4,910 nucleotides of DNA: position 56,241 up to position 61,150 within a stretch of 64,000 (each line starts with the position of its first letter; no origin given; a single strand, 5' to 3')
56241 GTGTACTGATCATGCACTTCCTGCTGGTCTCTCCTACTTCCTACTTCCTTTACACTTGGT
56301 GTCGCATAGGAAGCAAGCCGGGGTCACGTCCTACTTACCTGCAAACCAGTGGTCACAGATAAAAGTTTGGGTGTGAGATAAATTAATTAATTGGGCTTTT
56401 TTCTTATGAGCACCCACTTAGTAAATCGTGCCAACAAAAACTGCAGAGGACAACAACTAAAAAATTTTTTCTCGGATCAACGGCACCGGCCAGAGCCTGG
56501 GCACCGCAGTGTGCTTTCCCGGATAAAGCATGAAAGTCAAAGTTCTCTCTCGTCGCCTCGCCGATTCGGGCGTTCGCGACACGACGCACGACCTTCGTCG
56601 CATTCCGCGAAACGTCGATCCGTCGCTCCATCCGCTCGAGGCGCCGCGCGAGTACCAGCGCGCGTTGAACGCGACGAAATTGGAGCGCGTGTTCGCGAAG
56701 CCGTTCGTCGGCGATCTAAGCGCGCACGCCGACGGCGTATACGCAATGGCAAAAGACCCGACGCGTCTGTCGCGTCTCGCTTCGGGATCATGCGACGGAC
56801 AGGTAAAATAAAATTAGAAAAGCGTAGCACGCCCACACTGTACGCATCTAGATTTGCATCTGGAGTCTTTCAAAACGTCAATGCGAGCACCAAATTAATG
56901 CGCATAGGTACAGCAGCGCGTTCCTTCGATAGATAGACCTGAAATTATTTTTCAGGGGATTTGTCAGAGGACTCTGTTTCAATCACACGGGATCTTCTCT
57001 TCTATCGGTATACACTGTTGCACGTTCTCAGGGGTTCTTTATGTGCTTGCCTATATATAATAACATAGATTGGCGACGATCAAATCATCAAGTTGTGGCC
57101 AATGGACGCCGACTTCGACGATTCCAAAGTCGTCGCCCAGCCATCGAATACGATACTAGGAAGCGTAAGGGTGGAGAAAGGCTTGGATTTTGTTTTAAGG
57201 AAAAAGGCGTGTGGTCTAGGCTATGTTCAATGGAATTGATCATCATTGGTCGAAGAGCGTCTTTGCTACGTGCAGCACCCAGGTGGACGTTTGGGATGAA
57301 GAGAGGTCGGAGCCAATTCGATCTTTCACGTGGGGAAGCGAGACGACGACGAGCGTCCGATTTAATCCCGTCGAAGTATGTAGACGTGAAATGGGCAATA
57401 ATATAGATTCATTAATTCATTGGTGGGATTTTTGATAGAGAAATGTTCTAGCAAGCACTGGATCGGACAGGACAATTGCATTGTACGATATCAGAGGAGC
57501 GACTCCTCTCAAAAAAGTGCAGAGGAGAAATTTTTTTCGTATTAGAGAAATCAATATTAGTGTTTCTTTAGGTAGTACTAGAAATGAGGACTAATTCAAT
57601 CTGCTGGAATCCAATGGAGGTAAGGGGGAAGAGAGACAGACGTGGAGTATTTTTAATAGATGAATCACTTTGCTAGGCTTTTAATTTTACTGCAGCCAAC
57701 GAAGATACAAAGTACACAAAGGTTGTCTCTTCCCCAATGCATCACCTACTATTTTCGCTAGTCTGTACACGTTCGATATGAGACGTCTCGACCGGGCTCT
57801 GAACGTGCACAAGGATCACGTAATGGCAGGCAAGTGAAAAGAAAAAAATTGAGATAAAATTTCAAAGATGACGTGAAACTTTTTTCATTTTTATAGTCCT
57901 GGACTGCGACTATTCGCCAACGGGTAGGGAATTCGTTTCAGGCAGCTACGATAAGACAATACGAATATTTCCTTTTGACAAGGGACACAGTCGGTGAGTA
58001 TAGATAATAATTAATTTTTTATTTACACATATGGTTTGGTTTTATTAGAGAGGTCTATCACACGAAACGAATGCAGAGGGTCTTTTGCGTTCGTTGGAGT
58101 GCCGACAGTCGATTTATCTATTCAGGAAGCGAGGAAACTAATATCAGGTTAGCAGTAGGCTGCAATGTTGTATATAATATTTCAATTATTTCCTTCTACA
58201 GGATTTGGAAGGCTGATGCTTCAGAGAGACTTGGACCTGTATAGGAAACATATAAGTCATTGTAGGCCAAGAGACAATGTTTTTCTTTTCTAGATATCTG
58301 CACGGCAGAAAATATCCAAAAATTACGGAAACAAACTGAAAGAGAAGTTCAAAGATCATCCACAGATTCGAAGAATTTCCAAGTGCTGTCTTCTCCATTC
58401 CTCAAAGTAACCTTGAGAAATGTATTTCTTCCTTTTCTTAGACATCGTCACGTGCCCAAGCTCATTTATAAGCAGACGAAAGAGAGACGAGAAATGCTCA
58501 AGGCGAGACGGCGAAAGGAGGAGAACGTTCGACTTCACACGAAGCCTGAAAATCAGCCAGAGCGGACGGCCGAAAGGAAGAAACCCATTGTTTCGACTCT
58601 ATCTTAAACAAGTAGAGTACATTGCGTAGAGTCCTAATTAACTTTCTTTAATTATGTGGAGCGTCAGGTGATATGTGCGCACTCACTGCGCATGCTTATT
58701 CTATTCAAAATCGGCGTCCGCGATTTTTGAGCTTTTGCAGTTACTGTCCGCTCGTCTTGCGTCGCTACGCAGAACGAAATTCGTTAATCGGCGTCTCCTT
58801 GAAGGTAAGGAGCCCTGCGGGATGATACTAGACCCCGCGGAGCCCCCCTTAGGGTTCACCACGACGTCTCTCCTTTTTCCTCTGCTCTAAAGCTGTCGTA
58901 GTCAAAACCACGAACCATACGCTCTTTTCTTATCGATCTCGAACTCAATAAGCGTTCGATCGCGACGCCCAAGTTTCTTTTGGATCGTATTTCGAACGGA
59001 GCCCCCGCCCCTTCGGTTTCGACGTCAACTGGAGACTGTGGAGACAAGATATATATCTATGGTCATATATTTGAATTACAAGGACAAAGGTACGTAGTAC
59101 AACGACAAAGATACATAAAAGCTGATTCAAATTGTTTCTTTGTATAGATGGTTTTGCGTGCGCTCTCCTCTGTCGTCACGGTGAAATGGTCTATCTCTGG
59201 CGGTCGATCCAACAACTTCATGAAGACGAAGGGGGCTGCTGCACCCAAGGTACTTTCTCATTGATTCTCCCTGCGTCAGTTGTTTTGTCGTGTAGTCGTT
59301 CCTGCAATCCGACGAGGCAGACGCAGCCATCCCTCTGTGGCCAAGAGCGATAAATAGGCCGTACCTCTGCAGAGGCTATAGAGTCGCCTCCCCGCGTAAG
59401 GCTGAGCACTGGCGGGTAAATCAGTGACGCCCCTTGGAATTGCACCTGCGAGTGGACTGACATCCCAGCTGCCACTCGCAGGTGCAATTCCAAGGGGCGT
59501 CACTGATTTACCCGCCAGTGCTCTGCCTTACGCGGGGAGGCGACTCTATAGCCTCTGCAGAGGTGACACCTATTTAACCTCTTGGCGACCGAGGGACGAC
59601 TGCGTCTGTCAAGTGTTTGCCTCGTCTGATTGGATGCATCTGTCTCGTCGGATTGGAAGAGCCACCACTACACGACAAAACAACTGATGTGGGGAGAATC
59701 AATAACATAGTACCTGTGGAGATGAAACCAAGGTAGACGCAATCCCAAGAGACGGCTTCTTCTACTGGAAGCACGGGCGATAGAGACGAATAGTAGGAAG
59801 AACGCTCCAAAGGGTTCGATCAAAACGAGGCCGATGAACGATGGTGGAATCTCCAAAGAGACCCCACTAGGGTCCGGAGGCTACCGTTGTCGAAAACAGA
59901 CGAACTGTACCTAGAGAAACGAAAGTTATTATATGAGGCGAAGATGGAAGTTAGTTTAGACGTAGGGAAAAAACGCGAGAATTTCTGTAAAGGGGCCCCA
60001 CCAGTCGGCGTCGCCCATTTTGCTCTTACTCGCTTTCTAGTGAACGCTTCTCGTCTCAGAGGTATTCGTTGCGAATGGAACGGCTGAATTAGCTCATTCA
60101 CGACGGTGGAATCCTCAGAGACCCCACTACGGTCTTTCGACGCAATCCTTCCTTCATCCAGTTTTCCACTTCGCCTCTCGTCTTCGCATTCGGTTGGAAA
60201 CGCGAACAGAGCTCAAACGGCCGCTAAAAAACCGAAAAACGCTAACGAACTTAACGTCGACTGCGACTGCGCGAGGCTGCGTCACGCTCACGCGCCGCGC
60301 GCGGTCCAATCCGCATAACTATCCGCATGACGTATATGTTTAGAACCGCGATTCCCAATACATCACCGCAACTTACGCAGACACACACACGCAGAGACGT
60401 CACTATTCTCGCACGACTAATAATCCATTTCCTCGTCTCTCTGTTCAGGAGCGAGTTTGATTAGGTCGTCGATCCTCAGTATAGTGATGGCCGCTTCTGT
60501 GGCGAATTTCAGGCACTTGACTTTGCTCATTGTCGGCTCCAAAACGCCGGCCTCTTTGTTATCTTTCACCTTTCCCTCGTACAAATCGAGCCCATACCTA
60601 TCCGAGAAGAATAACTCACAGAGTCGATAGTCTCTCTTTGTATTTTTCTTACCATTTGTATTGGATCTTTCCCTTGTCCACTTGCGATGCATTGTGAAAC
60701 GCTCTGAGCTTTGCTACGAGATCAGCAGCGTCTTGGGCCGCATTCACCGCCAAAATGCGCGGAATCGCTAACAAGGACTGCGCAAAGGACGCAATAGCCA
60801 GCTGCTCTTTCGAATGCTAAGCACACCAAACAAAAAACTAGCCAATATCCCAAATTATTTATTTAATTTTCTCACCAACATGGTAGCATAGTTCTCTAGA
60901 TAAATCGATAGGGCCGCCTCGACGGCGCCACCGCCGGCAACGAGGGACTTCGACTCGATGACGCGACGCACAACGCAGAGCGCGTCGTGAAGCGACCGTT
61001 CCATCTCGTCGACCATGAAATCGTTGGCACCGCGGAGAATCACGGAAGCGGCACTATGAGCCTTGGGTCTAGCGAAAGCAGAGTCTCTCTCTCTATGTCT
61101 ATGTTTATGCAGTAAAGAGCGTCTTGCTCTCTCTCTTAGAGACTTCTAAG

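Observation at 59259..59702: A ~444-bp palindrome with perfect 105-bp inner arms between DCAF13 and TCP1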

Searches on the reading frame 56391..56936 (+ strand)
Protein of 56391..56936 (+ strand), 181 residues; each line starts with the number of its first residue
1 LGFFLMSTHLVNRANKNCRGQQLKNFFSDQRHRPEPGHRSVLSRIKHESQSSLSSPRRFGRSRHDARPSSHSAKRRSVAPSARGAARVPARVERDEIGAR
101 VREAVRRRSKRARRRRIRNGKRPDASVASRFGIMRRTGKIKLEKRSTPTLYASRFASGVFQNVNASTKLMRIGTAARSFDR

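Call 17: find_encoding_contigs(protein=window:56391-56936:+, flank=10000, max_places=10)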
Protein window:56391-56936:+ (181 aa): no gene with exactly this product is on record in the collection.

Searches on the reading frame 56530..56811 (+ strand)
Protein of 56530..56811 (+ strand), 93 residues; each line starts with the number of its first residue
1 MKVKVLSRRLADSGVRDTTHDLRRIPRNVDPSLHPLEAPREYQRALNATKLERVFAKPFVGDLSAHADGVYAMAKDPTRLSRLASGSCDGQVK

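Call 12: find_homologous_proteins(query=window:56530-56808:+, max_evalue=1e-10)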
Query seq(93 aa) (93 aa): 139 proteins with E <= 1e-10 among 145 candidates; the best 120 are listed.
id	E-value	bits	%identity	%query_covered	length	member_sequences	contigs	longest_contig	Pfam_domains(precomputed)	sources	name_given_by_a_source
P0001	3.5e-32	128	68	100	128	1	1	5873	PF25174.2,PF23381.2,PF25173.2,PF25175.2,PF24817.2,PF00400.39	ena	-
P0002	4.0e-31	125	67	98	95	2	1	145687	PF00400.39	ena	-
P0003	1.9e-29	119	66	99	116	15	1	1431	-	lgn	-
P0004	1.9e-29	119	64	99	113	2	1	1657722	-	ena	-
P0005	2.3e-29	119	66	99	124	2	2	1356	-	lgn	-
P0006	4.4e-29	118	65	99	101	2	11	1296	-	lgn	-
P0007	7.0e-29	117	69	94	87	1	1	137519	-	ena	-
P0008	7.3e-29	117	65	99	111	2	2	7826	-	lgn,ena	-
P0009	1.1e-28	117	63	99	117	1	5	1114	-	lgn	-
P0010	1.1e-28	117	66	99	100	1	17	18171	-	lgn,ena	-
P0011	1.1e-28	117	65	100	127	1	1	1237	PF25174.2,PF24814.2,PF25173.2,PF25175.2,PF00400.39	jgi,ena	-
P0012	1.8e-28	116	64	99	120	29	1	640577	-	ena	-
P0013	2.2e-28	116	63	99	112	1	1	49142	-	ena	-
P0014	2.6e-28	116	63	99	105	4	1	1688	PF00400.39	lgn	-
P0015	3.0e-28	115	66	99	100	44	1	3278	-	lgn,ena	-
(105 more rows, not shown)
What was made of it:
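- Tried and rejected: The DCAF13 exon-1 search gave at best 68% identity (call 12).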

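Call 61: search_protein_families(library=pfam, proteins=[window:56530-56811:+], max_evalue=0.001)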
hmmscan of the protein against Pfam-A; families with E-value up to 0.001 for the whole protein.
window:56530-56811:+ (93 aa): 0 families

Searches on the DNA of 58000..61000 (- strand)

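Call 8: search_rna_families(source=window, start=58000, end=61000, threshold=evalue, max_evalue=1)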
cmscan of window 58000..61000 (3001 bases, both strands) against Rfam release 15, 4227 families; matches with E-value up to 1: 5.
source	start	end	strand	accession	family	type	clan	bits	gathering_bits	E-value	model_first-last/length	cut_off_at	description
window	59422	59505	+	RF03646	MIR9776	Gene; miRNA;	-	50.9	100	3.7e-07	1-84/84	no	MIR9776 microRNA precursor family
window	59421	59506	+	RF03713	mir-1756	Gene; miRNA;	-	40.3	100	7.9e-06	1-90/90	no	mir-1756 microRNA precursor family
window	59419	59507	+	RF03433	mir-2576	Gene; miRNA;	-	34.8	83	0.0051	1-120/120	no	mir-2576 microRNA precursor family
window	59432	59495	-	RF03997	mir-8510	Gene; miRNA;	-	26.6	60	0.013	1-67/67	no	mir-8510 microRNA precursor family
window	59432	59495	+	RF03997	mir-8510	Gene; miRNA;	-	24.3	60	0.056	1-67/67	no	mir-8510 microRNA precursor family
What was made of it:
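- On Rfam miRNA precursor families (MIR9776, mir-1756, mir-2576, mir-8510): All are centred on the perfect hairpin, and one matches on both strands, so they are generic hairpin matches (call 8).
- Rfam gives only sub-threshold, generic hairpin matches (call 8).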

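Call 55: search_rna_families(sources=[L011, L013, L014], threshold=evalue, max_evalue=0.1)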
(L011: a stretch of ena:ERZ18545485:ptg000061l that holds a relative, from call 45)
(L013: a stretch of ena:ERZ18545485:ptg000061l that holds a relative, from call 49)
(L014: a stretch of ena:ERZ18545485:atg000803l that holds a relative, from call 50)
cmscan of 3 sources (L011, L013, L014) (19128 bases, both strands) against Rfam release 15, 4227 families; matches with E-value up to 0.1: 12.
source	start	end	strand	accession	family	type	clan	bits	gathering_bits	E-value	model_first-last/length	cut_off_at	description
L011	2957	3147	+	RF03413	MIR904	Gene; miRNA;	-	50.9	80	2.9e-08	1-141/141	no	MIR904 microRNA precursor family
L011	2986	3118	+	RF03629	mir-641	Gene; miRNA;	-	49.4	100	3.9e-07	1-98/98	no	mir-641 microRNA precursor family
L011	2987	3117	-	RF03964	mir-H1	Gene; miRNA;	-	48.4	97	1.6e-05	1-85/85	no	mir-H1 microRNA precursor family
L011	2987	3117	+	RF03964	mir-H1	Gene; miRNA;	-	47.3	97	2.8e-05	1-85/85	no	mir-H1 microRNA precursor family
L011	5581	5760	+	RF03793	MIR810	Gene; miRNA;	-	42.6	170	1.8e-05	1-223/223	no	MIR810 microRNA precursor family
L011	2976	3127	-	RF04164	MIR1507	Gene; miRNA;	-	37.3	73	1.4e-05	1-107/107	no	MIR1507 microRNA precursor family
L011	5936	6163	+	RF03793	MIR810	Gene; miRNA;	-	36.3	170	0.00064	1-223/223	no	MIR810 microRNA precursor family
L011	2979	3126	+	RF04164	MIR1507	Gene; miRNA;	-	34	73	0.00015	1-107/107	no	MIR1507 microRNA precursor family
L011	5506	5691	-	RF03793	MIR810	Gene; miRNA;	-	32.2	170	0.0067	1-223/223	no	MIR810 microRNA precursor family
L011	5269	5490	+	RF03793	MIR810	Gene; miRNA;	-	30.9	170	0.014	1-223/223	no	MIR810 microRNA precursor family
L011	5922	5996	+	RF04076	mir-H11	Gene; miRNA;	-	29.6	70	0.074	1-72/72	no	mir-H11 microRNA precursor family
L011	2979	3125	+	RF03458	mir-766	Gene; miRNA;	-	29.5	110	0.0037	1-108/108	no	mir-766 microRNA precursor family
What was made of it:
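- On SINE: Rfam found no small-RNA-derived head in L011, L013 or L014 (call 55).
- On Rfam miRNA precursor families (MIR9776, mir-1756, mir-2576, mir-8510): The unrelated L011 centre gives the same kind of hit (call 55).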

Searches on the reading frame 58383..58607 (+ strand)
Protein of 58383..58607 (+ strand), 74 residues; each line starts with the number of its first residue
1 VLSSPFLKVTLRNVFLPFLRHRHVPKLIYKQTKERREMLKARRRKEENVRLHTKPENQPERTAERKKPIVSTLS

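Call 61: search_protein_families(library=pfam, proteins=[window:58383-58607:+], max_evalue=0.001)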
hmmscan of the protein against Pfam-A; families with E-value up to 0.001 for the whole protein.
window:58383-58607:+ (74 aa): 1 family
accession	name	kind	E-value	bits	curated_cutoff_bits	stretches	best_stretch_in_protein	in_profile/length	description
PF04158.19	Sof1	-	8.2e-14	52.1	25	1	20-69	39-87/87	Sof1-like domain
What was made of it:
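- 58383..58607 (+): Last coding exon of DCAF13 (context). Its stop codon is 638 nt upstream of the palindrome. Pfam Sof1, E = 8e-14 (call 61).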

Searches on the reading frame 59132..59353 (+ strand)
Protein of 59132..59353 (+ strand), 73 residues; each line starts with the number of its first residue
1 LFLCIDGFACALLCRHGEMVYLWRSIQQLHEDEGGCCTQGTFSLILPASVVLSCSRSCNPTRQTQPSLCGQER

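Call 27: search_protein_families(library=pfam, proteins=[window:59132-59353:+], max_evalue=1)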
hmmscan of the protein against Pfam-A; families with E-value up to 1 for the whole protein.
window:59132-59353:+ (73 aa): 0 families

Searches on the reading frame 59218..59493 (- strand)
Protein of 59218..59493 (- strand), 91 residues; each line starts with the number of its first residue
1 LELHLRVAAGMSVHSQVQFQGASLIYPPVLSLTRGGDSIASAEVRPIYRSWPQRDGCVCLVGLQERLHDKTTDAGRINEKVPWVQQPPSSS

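Call 27: search_protein_families(library=pfam, proteins=[window:59218-59493:-], max_evalue=1)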
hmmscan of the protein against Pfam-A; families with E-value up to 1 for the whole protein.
window:59218-59493:- (91 aa): 0 families

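Call 42: search_protein_representatives(protein=window:59218-59493:-)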
Query: 91 residues. Proteins with E-value up to 0.001 (for the whole library): 8; up to 1e-10: 4; up to 1e-30: 3. The best 8 are listed.
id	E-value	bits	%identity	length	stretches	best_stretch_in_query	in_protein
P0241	1.2e-41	156.5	87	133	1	3-85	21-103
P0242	1.5e-37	143.4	91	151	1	3-78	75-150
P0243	5.6e-31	122.4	80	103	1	5-75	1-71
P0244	3.7e-24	100.6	73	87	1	5-77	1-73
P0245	3.5e-05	39.9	37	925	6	40-62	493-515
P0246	2.0e-04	37.4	54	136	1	47-87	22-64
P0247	4.5e-04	36.4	28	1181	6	16-78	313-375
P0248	7.6e-04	35.6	49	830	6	73-87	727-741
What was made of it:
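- The 91-aa ORF read through the palindrome hits P0241-P0244 at 73-91% identity (call 42).
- Tried and rejected: The second frame in the exhaustive HMMER search did succeed (call 42).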

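Call 44: list_cluster_members(proteins=[P0241, P0242, P0243, P0244])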
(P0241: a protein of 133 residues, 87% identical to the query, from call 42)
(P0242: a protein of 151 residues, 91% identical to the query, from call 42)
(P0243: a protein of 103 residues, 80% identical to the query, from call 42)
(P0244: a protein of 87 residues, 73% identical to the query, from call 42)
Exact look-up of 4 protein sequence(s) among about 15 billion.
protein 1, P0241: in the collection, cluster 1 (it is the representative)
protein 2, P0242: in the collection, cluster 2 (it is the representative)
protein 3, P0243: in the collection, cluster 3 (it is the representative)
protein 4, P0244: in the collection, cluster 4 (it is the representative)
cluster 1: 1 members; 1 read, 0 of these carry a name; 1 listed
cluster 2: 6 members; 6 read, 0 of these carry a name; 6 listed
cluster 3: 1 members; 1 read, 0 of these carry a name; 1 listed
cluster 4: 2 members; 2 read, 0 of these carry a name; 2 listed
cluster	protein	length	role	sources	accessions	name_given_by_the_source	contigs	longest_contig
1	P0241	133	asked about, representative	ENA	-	-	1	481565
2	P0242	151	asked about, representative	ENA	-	-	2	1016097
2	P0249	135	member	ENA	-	-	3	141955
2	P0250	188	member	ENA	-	-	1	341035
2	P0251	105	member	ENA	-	-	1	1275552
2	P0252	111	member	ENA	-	-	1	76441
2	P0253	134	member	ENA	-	-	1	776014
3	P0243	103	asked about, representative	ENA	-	-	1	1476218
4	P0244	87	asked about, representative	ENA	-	-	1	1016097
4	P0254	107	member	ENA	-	-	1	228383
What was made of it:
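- Cluster members lie on nine or more contig sizes of the same assembly (call 44).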

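Call 45: find_encoding_contigs(protein=P0242, flank=3000, max_places=10)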
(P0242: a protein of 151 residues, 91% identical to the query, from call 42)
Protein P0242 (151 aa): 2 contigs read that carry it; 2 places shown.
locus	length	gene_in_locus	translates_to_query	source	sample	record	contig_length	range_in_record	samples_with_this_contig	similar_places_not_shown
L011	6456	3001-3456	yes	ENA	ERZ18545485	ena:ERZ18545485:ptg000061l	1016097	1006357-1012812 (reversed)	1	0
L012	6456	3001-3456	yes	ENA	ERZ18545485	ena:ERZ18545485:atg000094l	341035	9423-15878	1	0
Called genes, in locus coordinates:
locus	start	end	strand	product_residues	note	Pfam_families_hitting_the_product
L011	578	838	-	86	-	-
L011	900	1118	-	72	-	-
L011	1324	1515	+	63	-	-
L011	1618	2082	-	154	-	-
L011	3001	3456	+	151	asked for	-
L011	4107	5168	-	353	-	-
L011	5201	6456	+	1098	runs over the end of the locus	-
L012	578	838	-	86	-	-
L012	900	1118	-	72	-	-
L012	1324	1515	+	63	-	-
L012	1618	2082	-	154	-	-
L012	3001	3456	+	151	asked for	-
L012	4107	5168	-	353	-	-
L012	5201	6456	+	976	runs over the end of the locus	-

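Call 49: find_encoding_contigs(protein=P0244, flank=3000, max_places=10)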
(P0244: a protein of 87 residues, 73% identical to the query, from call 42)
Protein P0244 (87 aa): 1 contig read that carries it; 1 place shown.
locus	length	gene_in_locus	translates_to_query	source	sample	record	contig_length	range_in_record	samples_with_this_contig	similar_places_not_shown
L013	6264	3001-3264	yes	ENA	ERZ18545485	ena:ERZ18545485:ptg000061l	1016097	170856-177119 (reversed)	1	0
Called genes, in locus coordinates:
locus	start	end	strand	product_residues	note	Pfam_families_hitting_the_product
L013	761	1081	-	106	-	-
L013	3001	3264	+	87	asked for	-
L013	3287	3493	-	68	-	-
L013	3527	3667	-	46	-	-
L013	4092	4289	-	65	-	-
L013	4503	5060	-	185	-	PF13927:Ig_3, PF00047:ig (faint), PF13895:Ig_2 (weak), PF07679:I-set, PF07686:V-set (faint), PF13927:Ig_3 (weak)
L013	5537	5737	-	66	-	-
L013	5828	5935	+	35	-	-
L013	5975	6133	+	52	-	-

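Call 50: find_encoding_contigs(protein=P0249, flank=3000, max_places=10)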
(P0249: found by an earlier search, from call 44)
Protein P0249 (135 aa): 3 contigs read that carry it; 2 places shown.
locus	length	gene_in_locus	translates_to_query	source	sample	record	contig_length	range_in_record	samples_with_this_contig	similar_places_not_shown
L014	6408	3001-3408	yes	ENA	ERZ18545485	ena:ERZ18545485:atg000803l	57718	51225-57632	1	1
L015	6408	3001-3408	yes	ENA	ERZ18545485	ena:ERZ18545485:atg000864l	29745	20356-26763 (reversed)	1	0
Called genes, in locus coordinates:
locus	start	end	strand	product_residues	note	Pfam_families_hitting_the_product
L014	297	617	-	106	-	-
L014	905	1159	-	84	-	-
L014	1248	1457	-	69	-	-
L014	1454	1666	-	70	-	-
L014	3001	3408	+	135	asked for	-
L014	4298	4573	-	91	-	-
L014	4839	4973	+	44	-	-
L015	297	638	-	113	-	-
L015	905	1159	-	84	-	-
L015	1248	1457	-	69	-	-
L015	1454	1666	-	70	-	-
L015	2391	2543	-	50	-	-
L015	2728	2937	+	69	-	-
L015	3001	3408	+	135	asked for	-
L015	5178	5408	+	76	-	-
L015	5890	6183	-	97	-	-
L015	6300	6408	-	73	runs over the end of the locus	-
